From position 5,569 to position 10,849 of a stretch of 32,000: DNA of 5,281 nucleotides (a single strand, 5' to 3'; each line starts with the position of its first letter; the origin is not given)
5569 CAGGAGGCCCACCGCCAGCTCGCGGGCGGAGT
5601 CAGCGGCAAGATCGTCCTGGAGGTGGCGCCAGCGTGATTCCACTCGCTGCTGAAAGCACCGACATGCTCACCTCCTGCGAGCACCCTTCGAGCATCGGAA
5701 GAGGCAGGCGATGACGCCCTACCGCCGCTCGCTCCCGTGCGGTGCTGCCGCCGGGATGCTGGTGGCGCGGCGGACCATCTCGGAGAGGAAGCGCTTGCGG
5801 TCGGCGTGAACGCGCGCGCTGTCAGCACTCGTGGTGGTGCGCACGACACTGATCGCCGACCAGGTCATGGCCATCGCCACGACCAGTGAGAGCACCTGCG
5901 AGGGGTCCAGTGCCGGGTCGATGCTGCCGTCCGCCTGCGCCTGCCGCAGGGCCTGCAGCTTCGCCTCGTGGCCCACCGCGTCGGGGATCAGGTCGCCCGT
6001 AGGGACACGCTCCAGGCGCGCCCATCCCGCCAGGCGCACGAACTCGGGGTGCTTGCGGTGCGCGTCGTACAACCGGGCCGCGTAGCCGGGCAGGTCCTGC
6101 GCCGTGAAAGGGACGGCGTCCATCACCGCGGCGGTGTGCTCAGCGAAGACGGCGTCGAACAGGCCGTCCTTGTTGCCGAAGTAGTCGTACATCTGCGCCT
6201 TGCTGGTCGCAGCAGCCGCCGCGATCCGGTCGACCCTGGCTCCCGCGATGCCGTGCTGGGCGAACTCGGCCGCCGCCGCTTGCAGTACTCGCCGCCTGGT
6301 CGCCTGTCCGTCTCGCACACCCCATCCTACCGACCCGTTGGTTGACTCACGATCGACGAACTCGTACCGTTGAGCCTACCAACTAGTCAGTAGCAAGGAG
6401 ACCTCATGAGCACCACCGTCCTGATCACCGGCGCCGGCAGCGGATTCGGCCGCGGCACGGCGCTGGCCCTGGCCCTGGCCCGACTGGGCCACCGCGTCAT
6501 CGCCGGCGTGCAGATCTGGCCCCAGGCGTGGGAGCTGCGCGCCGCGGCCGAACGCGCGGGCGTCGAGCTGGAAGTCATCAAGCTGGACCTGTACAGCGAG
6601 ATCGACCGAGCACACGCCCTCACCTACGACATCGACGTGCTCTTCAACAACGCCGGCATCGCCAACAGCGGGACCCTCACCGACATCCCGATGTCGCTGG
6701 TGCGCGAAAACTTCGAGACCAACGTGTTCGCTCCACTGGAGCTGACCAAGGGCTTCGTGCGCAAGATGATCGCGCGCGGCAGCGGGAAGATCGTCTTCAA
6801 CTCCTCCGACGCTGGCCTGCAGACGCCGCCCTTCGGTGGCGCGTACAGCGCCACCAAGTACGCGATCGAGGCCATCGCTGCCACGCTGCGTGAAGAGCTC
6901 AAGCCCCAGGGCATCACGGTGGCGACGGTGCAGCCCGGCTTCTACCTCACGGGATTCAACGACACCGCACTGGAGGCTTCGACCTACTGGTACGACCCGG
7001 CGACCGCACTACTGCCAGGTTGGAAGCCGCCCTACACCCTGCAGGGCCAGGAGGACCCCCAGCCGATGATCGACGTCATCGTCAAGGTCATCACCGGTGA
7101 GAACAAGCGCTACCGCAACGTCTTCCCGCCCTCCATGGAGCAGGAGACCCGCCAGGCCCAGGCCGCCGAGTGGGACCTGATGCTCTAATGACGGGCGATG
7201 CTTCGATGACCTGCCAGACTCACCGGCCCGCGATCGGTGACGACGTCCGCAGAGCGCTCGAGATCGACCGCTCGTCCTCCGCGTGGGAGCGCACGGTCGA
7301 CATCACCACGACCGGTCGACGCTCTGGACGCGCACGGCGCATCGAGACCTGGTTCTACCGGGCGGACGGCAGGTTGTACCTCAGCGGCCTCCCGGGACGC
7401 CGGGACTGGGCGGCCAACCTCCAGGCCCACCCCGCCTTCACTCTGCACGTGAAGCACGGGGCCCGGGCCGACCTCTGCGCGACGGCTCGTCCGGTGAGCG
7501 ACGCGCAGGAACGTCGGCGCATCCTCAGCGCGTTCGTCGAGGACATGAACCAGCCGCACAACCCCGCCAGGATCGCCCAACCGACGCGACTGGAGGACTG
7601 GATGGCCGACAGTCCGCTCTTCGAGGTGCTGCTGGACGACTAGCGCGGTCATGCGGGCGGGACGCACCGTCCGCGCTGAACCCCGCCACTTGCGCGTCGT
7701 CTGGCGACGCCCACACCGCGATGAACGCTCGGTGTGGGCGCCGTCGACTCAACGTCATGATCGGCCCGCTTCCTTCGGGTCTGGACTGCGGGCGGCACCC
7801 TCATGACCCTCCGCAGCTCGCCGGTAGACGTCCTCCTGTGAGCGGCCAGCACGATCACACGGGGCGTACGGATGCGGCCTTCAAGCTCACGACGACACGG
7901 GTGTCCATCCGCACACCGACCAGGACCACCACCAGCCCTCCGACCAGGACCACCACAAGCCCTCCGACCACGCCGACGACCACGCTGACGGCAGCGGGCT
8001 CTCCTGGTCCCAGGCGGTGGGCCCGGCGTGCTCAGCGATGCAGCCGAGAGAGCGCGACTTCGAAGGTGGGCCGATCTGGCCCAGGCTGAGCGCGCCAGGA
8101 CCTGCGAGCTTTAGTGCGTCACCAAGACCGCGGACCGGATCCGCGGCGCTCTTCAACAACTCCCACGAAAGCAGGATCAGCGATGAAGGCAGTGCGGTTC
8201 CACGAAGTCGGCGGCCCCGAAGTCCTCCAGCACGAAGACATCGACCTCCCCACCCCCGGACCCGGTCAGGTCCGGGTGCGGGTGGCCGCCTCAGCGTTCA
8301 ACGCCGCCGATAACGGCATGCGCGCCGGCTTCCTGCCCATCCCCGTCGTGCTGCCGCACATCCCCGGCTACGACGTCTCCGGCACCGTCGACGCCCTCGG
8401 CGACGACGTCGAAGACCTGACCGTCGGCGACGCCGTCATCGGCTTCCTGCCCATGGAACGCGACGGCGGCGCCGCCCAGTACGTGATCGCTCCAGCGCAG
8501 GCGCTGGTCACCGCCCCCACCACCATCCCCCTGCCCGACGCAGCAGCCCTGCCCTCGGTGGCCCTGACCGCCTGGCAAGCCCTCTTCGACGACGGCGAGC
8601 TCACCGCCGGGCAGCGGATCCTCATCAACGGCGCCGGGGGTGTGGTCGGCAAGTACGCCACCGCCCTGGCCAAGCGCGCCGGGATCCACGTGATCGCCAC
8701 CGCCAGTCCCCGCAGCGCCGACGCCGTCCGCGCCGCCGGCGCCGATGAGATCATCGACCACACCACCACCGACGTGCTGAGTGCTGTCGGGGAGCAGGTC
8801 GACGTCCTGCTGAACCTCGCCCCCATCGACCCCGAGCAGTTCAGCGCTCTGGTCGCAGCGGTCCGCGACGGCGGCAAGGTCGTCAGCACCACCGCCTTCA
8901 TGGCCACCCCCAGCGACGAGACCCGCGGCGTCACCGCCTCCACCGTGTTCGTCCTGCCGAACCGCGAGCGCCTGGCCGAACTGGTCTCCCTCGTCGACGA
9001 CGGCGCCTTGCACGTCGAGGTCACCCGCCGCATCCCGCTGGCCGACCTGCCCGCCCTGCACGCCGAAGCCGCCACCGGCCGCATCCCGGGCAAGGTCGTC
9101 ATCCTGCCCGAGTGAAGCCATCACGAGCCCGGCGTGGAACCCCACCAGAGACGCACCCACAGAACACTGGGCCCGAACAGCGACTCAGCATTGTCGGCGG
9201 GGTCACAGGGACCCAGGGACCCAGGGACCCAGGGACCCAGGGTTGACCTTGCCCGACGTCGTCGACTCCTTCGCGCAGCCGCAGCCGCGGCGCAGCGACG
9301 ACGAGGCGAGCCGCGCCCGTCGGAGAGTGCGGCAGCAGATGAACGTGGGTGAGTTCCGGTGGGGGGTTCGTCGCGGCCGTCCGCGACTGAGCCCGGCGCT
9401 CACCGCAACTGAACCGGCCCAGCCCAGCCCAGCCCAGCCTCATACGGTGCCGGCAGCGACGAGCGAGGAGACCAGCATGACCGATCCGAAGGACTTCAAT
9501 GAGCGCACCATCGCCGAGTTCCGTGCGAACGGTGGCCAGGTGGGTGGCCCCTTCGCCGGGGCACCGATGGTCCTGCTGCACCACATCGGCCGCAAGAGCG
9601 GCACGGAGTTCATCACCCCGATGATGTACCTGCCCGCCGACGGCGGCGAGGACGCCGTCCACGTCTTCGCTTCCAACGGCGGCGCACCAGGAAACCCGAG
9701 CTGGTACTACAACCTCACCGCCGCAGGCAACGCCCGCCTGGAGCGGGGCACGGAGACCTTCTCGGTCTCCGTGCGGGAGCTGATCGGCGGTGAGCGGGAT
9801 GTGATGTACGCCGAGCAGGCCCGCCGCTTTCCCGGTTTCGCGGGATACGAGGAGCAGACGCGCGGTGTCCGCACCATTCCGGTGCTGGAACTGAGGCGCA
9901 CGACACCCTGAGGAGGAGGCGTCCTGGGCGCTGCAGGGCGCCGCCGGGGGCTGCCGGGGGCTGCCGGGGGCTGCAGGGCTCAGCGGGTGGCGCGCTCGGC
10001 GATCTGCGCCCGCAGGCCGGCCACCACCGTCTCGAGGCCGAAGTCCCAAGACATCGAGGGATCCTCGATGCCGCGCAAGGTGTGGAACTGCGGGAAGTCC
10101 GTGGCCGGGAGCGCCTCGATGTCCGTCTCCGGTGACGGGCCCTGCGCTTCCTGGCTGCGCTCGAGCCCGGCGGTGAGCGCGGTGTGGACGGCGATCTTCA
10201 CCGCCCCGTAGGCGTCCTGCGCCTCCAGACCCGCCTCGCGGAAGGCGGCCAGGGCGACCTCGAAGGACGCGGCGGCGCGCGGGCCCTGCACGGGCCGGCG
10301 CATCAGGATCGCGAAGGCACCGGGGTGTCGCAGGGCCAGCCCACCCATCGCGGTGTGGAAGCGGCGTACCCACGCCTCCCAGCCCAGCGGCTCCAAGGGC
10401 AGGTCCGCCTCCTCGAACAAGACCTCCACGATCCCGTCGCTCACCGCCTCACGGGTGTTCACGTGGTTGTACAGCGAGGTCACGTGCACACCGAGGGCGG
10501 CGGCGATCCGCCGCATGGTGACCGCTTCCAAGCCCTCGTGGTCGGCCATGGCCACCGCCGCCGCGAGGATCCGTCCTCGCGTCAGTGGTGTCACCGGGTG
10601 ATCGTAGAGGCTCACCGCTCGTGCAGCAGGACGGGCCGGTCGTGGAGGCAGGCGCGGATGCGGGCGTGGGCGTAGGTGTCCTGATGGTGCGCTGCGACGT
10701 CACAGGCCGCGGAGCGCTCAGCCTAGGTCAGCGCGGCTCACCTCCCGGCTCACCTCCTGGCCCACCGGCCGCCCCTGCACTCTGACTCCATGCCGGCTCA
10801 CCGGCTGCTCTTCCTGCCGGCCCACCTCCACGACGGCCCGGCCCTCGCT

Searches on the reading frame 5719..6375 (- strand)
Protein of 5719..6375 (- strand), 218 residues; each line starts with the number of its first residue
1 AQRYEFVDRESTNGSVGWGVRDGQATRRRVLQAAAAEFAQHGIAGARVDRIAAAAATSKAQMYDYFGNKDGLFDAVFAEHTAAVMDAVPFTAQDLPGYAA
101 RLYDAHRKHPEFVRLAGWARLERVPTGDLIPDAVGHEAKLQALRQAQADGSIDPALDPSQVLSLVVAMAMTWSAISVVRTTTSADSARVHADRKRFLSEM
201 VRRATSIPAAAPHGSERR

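Call 46: search_protein_families(library=pfam, proteins=[window:5719-6375:-], max_evalue=0.001)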
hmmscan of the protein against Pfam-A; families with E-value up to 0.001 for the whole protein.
window:5719-6375:- (218 aa): 2 families
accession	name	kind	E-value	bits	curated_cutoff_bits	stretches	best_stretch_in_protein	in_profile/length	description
PF17926.6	TetR_C_21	-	9.1e-33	113.2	26.2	1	94-203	1-111/111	Tetracyclin repressor-like, C-terminal domain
PF00440.29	TetR_N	-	1.8e-13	50.5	24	1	31-76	2-47/47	Bacterial regulatory proteins, tetR family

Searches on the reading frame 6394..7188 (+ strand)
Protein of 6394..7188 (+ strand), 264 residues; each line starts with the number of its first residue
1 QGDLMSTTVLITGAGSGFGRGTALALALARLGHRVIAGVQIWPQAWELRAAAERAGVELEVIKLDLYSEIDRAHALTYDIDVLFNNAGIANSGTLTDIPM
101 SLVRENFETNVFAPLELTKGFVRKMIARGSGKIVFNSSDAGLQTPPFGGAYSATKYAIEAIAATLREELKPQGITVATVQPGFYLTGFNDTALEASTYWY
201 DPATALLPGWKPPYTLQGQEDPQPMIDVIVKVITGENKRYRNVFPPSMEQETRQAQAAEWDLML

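Call 46: search_protein_families(library=pfam, proteins=[window:6394-7188:+], max_evalue=0.001)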
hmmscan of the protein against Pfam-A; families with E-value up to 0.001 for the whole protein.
window:6394-7188:+ (264 aa): 4 families
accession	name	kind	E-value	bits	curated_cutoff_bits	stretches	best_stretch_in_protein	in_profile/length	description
PF00106.31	adh_short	-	2.2e-36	125.6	26.6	1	8-191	2-189/195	short chain dehydrogenase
PF13561.12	adh_short_C2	-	8.1e-20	71.8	27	1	13-191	1-183/236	Enoyl-(Acyl carrier protein) reductase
PF08643.16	DUF1776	-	7.8e-05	22.7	25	1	92-182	105-197/294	Fungal family of unknown function (DUF1776)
PF08659.16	KR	-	0.00029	21.2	22.6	1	8-168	2-166/180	KR domain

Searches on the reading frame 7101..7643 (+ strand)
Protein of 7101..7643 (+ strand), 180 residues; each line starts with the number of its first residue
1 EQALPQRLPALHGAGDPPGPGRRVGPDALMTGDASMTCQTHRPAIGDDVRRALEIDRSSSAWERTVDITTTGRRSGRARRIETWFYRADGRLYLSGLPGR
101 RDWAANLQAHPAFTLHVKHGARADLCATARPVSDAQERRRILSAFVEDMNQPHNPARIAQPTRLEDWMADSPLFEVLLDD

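Call 45: search_protein_families(library=pfam, proteins=[window:7101-7643:+], max_evalue=0.001)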
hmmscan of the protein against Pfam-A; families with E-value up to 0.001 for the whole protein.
window:7101-7643:+ (180 aa): 1 family
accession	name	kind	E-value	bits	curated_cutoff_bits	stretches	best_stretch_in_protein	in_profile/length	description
PF04075.20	F420H2_quin_red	-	1.7e-08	35.1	22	1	68-144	28-104/130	F420H(2)-dependent quinone reductase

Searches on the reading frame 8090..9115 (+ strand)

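Call 45: search_protein_families(library=pfam, proteins=[window:8090-9115:+], max_evalue=0.001)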
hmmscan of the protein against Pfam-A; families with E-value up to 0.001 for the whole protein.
window:8090-9115:+ (341 aa): 3 families
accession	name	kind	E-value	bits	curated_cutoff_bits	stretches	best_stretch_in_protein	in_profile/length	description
PF13602.12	ADH_zinc_N_2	-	2.1e-20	74.5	27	1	217-338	2-134/134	Zinc-binding dehydrogenase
PF08240.17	ADH_N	-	1.5e-14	54.5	23.5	1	57-143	1-103/104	Alcohol dehydrogenase GroES-like domain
PF00107.32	ADH_zinc_N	-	5.1e-10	39.8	31.8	1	186-273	2-93/129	Zinc-binding dehydrogenase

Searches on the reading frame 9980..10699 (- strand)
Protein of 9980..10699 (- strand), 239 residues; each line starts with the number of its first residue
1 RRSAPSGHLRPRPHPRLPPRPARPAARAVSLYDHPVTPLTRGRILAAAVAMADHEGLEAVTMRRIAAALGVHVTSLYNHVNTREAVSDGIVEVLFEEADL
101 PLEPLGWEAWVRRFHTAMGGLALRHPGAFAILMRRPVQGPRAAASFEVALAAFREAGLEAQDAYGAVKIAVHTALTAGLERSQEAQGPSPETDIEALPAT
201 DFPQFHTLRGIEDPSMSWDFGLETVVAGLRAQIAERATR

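Call 45: search_protein_families(library=pfam, proteins=[window:9980-10699:-], max_evalue=0.001)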
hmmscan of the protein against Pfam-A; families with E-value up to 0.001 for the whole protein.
window:9980-10699:- (239 aa): 2 families
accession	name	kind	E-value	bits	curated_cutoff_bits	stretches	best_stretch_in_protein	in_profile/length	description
PF02909.22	TetR_C_1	-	1.2e-08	35.3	21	1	101-232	2-145/146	Tetracyclin repressor-like, C-terminal domain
PF00440.29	TetR_N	-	5.9e-08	32.8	24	1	44-79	1-36/47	Bacterial regulatory proteins, tetR family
